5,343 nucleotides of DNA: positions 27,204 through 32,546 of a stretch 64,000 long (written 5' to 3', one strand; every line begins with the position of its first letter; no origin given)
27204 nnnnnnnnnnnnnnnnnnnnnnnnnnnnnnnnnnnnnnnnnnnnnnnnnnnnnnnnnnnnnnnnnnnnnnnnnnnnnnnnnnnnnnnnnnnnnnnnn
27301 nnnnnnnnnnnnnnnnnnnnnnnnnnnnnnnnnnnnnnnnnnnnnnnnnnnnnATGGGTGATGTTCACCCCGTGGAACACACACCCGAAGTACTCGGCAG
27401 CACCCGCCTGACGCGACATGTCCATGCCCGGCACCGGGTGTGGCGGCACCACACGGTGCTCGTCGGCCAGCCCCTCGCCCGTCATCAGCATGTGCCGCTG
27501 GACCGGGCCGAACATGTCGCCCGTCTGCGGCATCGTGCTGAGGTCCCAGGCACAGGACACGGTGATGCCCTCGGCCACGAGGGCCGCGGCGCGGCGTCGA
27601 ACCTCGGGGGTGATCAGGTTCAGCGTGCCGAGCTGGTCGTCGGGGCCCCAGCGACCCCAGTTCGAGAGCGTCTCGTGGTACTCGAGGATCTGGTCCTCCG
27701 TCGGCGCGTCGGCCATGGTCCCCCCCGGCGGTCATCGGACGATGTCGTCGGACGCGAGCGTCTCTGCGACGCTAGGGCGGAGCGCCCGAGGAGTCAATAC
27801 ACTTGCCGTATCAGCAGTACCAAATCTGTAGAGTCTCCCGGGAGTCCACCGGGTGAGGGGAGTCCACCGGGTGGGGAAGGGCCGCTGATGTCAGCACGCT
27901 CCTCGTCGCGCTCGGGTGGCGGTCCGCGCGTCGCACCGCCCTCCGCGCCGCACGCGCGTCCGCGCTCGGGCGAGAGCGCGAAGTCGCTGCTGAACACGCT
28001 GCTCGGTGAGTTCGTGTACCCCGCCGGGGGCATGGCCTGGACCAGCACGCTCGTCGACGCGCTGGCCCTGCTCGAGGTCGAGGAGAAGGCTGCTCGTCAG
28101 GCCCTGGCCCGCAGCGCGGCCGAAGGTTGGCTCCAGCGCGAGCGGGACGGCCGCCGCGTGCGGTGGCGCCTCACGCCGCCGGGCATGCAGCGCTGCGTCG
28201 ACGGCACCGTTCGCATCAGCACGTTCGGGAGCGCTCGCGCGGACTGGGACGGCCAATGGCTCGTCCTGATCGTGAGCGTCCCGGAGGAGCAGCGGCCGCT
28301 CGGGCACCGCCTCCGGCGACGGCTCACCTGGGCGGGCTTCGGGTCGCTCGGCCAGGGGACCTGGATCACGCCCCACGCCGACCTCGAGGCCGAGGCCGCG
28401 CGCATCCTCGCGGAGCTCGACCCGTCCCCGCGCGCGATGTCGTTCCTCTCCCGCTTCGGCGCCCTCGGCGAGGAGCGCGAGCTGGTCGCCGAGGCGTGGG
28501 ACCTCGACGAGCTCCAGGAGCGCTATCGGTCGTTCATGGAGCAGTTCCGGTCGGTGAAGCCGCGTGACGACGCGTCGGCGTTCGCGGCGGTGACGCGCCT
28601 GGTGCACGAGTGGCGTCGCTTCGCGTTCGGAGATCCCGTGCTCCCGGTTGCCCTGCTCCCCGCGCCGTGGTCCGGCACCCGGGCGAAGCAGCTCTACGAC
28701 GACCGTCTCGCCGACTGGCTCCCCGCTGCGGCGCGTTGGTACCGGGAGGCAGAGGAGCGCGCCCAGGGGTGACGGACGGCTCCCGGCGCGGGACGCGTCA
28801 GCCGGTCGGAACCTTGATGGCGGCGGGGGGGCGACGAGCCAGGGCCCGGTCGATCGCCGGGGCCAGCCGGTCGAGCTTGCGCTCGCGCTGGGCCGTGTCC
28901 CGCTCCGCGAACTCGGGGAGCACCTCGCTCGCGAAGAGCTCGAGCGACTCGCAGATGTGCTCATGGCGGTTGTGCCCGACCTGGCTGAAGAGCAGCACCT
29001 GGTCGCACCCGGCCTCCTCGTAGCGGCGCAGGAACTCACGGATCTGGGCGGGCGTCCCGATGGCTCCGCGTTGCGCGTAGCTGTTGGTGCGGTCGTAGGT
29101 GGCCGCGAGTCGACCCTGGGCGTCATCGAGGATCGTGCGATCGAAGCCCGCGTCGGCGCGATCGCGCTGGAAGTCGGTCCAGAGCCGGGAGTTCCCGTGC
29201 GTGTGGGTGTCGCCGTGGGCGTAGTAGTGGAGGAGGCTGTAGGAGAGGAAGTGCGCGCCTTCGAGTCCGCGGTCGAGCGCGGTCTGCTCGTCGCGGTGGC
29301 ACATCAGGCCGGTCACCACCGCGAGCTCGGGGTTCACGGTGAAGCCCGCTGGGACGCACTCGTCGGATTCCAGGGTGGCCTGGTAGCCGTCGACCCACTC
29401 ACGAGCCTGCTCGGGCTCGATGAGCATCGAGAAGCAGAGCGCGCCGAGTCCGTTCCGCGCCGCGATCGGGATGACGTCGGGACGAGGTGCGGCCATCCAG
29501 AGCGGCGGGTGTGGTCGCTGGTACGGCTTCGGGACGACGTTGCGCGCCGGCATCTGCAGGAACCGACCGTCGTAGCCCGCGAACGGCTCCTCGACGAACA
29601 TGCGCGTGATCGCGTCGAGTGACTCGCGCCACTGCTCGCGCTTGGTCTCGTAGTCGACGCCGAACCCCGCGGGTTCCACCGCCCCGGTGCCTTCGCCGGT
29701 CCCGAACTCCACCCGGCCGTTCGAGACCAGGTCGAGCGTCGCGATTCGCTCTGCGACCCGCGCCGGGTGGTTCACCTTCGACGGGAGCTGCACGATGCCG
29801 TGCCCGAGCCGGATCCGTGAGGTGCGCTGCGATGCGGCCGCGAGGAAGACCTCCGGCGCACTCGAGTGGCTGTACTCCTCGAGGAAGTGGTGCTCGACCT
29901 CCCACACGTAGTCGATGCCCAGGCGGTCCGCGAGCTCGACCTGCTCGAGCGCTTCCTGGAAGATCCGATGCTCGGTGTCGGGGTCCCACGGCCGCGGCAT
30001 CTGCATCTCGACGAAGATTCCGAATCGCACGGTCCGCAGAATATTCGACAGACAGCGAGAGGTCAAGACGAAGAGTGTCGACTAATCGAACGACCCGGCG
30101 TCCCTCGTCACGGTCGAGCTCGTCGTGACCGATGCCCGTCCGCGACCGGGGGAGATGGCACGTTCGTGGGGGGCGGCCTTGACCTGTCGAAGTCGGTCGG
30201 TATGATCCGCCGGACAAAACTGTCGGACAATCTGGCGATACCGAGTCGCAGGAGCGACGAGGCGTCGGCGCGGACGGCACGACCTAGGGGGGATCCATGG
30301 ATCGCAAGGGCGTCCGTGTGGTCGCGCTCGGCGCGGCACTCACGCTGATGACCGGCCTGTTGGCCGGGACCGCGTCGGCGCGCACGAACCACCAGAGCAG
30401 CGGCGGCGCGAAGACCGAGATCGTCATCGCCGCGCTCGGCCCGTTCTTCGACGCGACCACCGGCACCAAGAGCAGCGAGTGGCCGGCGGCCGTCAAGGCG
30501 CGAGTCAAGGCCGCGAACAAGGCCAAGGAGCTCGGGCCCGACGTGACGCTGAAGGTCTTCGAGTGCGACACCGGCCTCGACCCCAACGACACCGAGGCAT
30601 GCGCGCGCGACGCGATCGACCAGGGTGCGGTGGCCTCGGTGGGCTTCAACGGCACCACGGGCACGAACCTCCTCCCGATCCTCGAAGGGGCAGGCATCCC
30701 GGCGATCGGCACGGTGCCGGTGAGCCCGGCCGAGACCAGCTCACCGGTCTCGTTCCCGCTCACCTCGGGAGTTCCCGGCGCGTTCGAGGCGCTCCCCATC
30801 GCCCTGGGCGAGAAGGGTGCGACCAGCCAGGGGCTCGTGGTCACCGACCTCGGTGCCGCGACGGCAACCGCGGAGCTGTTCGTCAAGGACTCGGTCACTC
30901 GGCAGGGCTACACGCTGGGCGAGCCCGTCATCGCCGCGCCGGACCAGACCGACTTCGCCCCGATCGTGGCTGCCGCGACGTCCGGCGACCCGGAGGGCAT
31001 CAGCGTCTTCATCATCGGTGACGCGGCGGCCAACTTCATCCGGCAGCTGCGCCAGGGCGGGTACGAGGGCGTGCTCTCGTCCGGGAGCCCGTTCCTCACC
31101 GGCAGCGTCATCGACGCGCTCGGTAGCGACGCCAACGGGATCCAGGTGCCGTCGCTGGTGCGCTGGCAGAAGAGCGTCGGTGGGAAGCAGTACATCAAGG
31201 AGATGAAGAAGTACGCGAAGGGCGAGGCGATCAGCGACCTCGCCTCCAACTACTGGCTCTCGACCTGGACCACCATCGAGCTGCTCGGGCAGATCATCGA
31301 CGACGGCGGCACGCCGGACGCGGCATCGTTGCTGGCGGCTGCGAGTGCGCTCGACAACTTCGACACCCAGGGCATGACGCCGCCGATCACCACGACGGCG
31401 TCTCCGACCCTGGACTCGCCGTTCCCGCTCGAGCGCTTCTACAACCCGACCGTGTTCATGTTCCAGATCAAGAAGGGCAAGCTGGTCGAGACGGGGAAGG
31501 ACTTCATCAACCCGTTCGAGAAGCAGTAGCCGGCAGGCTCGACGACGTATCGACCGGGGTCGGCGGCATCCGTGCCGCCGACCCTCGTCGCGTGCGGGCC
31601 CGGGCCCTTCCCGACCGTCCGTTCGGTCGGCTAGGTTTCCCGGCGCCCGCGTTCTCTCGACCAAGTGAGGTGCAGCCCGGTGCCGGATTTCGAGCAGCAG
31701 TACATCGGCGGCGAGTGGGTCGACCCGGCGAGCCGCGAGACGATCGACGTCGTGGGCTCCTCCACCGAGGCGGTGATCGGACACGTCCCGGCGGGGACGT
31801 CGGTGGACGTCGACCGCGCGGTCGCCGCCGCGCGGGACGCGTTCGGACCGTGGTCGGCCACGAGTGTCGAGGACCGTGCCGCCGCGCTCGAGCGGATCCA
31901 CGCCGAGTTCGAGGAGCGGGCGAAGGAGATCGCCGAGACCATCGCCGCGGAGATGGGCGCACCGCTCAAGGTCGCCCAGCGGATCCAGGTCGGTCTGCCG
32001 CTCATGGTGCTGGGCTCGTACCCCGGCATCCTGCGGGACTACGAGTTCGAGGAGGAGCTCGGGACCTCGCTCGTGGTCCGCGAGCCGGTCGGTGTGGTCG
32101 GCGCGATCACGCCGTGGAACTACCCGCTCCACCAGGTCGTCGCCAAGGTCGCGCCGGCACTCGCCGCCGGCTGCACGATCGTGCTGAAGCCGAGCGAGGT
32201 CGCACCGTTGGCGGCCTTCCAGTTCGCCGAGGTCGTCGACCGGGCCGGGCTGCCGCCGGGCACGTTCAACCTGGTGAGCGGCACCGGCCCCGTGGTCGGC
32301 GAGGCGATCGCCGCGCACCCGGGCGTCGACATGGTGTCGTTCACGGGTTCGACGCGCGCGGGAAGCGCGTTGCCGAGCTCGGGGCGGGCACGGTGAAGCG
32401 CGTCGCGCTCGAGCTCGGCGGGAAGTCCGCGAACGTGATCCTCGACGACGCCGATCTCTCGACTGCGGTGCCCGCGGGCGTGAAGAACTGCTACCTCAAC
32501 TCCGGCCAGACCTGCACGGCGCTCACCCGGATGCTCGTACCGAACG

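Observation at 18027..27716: R2lox/AurF-like di-metal protein embedded in an aryl-CoA ligase / beta-oxidation-like gene set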

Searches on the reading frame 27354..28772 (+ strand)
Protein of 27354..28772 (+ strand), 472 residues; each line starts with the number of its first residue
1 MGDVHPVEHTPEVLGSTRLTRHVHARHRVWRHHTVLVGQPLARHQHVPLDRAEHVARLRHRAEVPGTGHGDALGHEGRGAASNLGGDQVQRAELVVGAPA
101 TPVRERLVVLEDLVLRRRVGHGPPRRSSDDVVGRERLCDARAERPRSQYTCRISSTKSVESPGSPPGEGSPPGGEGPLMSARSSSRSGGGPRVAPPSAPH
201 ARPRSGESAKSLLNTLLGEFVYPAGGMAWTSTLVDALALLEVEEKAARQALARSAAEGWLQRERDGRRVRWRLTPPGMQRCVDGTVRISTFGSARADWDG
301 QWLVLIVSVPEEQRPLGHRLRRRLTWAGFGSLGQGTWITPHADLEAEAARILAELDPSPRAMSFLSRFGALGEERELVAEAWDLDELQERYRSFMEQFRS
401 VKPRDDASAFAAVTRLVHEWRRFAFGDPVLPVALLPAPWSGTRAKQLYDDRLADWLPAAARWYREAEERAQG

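Call 29: search_protein_families(library=pfam, proteins=[window:27354-28772:+], max_evalue=0.0001)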
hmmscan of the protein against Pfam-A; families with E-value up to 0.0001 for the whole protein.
window:27354-28772:+ (472 aa): 3 families
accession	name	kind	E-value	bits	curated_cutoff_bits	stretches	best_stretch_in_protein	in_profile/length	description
PF20803.2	PaaX_M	-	6.3e-20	71.5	24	1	296-378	2-83/83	PaaX protein central Cas2-like domain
PF08223.16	PaaX_C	-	1e-19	71.1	22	1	382-462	1-88/91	PaaX-like protein C-terminal domain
PF07848.18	PaaX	-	1.7e-16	60.6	24.8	1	209-274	2-67/70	PaaX-like protein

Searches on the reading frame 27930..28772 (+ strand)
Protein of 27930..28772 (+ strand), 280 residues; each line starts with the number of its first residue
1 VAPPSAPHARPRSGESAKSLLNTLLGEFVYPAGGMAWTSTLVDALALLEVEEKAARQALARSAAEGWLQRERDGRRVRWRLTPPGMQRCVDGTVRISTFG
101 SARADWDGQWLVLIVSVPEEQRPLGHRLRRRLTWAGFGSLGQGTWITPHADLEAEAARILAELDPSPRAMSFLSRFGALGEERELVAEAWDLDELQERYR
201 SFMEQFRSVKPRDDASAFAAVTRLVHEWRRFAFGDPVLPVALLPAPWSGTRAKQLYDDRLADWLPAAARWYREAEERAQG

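Call 78: search_protein_families(library=ncbifam, proteins=[window:27930-28772:+], max_evalue=0.001)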
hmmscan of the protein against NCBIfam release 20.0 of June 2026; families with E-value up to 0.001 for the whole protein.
window:27930-28772:+ (280 aa): 1 family
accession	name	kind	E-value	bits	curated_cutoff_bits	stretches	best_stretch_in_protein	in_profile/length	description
TIGR02277.1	PaaX_trns_reg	equivalog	7.5e-53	179.9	264.55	1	19-278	1-262/279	phenylacetic acid degradation operon negative regulatory protein PaaX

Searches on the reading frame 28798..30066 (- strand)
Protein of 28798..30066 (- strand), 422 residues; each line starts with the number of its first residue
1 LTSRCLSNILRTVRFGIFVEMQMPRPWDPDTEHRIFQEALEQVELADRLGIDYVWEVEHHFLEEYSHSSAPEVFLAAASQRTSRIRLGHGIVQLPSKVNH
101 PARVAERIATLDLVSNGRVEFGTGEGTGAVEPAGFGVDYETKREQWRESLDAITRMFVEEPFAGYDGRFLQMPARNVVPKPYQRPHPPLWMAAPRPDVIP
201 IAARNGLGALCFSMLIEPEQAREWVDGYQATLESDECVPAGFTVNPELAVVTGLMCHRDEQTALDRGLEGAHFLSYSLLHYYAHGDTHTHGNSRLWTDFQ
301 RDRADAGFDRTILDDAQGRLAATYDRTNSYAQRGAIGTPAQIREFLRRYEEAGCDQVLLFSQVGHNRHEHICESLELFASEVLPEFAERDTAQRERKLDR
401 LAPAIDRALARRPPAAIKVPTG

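Call 29: search_protein_families(library=pfam, proteins=[window:28798-30066:-], max_evalue=0.0001)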
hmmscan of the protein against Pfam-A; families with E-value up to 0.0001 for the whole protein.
window:28798-30066:- (422 aa): 1 family
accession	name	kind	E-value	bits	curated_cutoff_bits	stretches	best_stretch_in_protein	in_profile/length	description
PF00296.26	Bac_luciferase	-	2.4e-53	182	27.9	1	34-355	20-313/314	Luciferase-like monooxygenase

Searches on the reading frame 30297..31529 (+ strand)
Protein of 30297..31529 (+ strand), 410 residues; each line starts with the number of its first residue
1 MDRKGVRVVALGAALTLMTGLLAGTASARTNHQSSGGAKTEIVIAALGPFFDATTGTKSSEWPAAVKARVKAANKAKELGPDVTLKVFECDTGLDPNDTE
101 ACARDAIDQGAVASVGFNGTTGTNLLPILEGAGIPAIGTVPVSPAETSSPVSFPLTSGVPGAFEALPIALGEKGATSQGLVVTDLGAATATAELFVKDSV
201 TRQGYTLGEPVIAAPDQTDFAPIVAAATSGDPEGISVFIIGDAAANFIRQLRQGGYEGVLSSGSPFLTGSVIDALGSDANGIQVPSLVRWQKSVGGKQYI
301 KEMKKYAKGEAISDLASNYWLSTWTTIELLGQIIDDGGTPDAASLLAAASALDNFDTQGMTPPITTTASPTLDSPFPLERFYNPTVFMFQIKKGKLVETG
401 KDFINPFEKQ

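Call 29: search_protein_families(library=pfam, proteins=[window:30297-31529:+], max_evalue=0.0001)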
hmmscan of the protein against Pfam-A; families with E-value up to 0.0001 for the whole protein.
window:30297-31529:+ (410 aa): 1 family
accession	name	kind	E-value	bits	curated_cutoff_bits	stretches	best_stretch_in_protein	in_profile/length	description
PF13458.12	Peripla_BP_6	-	7.9e-37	128.1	31.7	1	57-366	16-322/343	Periplasmic binding protein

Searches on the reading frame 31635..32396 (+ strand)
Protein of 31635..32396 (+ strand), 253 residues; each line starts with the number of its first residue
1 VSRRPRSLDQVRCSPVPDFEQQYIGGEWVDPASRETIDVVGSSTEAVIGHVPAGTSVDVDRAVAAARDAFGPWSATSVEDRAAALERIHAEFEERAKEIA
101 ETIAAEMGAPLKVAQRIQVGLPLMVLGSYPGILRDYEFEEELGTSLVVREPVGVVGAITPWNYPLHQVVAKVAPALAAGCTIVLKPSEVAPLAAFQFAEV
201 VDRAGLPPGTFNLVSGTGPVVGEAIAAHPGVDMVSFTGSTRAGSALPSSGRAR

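Call 29: search_protein_families(library=pfam, proteins=[window:31635-32396:+], max_evalue=0.0001)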
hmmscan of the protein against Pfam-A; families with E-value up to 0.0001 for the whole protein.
window:31635-32396:+ (253 aa): 1 family
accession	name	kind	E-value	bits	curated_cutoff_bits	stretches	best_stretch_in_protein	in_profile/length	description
PF00171.27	Aldedh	-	1.6e-68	231.8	23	1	28-246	1-221/461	Aldehyde dehydrogenase family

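Call 102: search_solved_structures(query=window:31635-32396:+, max_evalue=1e-15)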
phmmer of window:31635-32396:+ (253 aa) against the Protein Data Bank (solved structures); distinct sequences matched with E-value up to 1e-15: 206 (the best 60 are shown).
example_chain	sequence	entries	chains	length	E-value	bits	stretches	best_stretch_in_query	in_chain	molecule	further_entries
6x9l_A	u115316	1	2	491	4.3e-70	239.3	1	19-247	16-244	Aldehyde dehydrogenase family protein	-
3ty7_A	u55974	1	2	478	1.3e-62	214.8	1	16-246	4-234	Putative aldehyde dehydrogenase SAV2122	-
3i44_A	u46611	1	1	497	2.5e-58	200.8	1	21-247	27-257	Aldehyde dehydrogenase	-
6mvu_A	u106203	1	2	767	8.3e-52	179.4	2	22-246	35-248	Aldehyde dehydrogenase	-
6mvr_A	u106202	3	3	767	8.3e-52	179.4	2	22-246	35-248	Aldehyde dehydrogenase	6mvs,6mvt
4v37_A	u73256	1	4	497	5.7e-48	166.9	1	15-249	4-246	BETAINE ALDEHYDE DEHYDROGENASE, CHLOROPLASTIC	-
4v3f_A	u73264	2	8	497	5.9e-48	166.8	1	15-249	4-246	BETAINE ALDEHYDE DEHYDROGENASE, CHLOROPLASTIC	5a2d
4a0m_A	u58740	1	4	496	6.2e-48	166.8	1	15-249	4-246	BETAINE ALDEHYDE DEHYDROGENASE, CHLOROPLASTIC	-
4i8q_A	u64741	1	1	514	2.9e-46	161.3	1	13-247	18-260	Putative betaine aldehyde dehyrogenase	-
4i9b_A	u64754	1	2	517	3e-46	161.2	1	13-247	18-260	Putative betaine aldehyde dehyrogenase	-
3iwj_A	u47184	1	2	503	1e-44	156.2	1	15-248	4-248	Putative aminoaldehyde dehydrogenase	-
4q92_A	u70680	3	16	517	3.2e-44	154.6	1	20-246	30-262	Betaine aldehyde dehydrogenase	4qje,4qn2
4i8p_A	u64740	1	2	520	4.9e-44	154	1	148-249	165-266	Aminoaldehyde dehydrogenase 1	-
5dib_A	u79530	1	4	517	1.2e-43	152.8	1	20-245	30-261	Betaine aldehyde dehydrogenase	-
4zwl_A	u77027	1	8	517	1.2e-43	152.8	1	20-245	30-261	Betaine-aldehyde dehydrogenase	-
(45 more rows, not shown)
